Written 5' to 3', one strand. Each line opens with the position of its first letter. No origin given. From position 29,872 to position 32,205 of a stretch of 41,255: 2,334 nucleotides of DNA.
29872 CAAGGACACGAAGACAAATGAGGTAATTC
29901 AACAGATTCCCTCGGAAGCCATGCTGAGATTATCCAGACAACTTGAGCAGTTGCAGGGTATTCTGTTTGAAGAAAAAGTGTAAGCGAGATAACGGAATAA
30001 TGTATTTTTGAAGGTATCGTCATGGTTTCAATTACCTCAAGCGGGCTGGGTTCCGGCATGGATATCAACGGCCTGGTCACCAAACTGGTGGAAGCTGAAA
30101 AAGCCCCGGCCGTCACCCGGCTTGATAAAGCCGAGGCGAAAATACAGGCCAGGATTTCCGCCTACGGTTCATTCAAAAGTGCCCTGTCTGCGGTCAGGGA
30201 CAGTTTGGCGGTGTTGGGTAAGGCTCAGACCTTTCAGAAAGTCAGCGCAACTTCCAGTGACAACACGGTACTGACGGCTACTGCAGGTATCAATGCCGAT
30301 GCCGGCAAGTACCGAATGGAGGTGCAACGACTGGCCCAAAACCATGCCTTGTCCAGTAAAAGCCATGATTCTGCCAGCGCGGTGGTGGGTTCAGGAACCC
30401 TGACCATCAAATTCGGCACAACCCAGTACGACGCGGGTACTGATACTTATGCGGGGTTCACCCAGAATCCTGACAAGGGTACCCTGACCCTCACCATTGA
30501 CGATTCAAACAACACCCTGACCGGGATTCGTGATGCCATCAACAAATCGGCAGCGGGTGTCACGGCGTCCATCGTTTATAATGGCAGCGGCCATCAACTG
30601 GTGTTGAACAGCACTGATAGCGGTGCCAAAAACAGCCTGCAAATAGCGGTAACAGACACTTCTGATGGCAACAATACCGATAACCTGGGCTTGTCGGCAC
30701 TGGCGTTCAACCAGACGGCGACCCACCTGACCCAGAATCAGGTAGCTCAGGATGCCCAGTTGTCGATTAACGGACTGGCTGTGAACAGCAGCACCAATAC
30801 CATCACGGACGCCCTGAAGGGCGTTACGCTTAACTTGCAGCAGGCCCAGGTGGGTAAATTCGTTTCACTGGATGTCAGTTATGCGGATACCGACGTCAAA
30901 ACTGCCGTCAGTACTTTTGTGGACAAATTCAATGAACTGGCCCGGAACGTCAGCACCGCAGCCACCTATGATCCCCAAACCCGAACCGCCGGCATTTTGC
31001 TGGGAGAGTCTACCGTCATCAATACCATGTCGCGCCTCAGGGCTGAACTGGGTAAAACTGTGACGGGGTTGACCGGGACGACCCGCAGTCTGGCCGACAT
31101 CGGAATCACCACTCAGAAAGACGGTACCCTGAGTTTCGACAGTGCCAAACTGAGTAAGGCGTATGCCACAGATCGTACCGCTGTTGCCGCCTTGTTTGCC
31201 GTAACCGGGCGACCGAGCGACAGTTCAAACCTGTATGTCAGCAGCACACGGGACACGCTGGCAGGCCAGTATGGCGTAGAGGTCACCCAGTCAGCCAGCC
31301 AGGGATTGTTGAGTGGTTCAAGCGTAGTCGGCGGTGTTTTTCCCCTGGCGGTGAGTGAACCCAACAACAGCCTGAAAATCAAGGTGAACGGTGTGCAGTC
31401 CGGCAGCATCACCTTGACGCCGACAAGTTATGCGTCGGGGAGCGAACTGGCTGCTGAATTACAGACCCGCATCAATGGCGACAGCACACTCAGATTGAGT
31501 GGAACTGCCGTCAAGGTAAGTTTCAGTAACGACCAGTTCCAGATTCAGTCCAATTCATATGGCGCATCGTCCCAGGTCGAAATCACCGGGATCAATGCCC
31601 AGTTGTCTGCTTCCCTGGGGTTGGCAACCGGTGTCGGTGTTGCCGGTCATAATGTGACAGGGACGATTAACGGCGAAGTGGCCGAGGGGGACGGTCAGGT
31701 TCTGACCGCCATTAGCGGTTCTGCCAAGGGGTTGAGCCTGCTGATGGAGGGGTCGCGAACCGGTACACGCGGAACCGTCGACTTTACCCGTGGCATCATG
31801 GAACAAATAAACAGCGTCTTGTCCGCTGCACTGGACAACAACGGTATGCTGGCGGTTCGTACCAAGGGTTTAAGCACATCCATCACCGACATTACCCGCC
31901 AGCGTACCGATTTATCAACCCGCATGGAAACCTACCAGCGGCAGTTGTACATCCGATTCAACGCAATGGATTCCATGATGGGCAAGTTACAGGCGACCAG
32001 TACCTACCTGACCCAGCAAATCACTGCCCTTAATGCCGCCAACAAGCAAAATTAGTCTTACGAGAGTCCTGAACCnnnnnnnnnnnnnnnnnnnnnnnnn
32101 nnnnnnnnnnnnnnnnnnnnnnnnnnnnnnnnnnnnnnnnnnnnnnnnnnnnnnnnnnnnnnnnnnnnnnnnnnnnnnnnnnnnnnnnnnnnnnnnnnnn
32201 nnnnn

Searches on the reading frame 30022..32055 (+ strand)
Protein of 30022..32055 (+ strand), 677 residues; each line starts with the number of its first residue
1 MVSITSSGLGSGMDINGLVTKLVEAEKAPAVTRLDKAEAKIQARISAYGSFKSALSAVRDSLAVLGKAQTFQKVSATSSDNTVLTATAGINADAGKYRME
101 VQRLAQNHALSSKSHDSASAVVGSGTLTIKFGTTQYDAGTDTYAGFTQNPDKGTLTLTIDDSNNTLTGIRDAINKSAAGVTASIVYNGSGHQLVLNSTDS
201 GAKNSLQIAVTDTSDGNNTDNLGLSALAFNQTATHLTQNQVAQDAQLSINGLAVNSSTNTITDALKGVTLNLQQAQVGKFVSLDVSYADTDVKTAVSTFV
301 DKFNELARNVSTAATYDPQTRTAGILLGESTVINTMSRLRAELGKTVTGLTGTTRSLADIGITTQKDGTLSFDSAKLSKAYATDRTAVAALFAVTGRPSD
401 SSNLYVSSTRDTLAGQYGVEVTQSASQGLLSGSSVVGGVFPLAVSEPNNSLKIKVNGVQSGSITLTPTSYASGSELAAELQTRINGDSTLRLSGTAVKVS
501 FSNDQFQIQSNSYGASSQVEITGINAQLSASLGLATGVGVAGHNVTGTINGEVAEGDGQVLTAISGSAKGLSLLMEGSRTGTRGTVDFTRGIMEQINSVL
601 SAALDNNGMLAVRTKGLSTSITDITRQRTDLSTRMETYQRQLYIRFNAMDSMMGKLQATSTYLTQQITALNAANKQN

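Call 5: search_protein_families(library=pfam, proteins=[window:30022-32055:+], max_evalue=0.001)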
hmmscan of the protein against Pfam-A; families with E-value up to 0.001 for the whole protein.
window:30022-32055:+ (677 aa): 2 families
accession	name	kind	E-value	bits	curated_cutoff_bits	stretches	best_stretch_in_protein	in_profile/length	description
PF07195.17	FliD_C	-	4.5e-48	164.2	25.4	2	242-397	1-163/236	Flagellar hook-associated protein 2 C-terminus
PF02465.23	FliD_N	-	1.4e-25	90.2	24.8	1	11-108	1-97/97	Flagellar hook-associated protein 2 N-terminus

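Call 6: search_protein_families(library=ncbifam, proteins=[window:30022-32055:+], max_evalue=0.001)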
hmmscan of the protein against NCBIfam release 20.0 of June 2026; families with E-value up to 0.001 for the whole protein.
window:30022-32055:+ (677 aa): 7 families
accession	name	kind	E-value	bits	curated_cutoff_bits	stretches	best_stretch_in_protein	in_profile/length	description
NF005955.1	PRK08032.1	equivalog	4.3e-72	243.6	387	2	1-393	1-380/465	flagellar filament capping protein FliD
NF006435.1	PRK08724.1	equivalog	7.7e-42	143.9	580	2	3-219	2-198/672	flagellar filament capping protein FliD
NF009400.1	PRK12765.1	equivalog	1.7e-41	142.5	448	1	3-669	5-592/596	flagellar filament capping protein FliD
NF005833.0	PRK07737.1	equivalog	2.4e-40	139.1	444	2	7-311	6-292/501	flagellar hook-associated protein 2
NF005188.0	PRK06664.1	equivalog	3.1e-35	121.6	469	3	238-394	386-568/661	flagellar hook-associated protein FliD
NF006282.1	PRK08453.1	equivalog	2.3e-29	102.4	500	1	151-395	344-586/673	flagellar filament capping protein FliD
NF005281.0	PRK06798.1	equivalog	6.2e-27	94.6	375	1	36-392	44-353/440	flagellar hook-associated protein 2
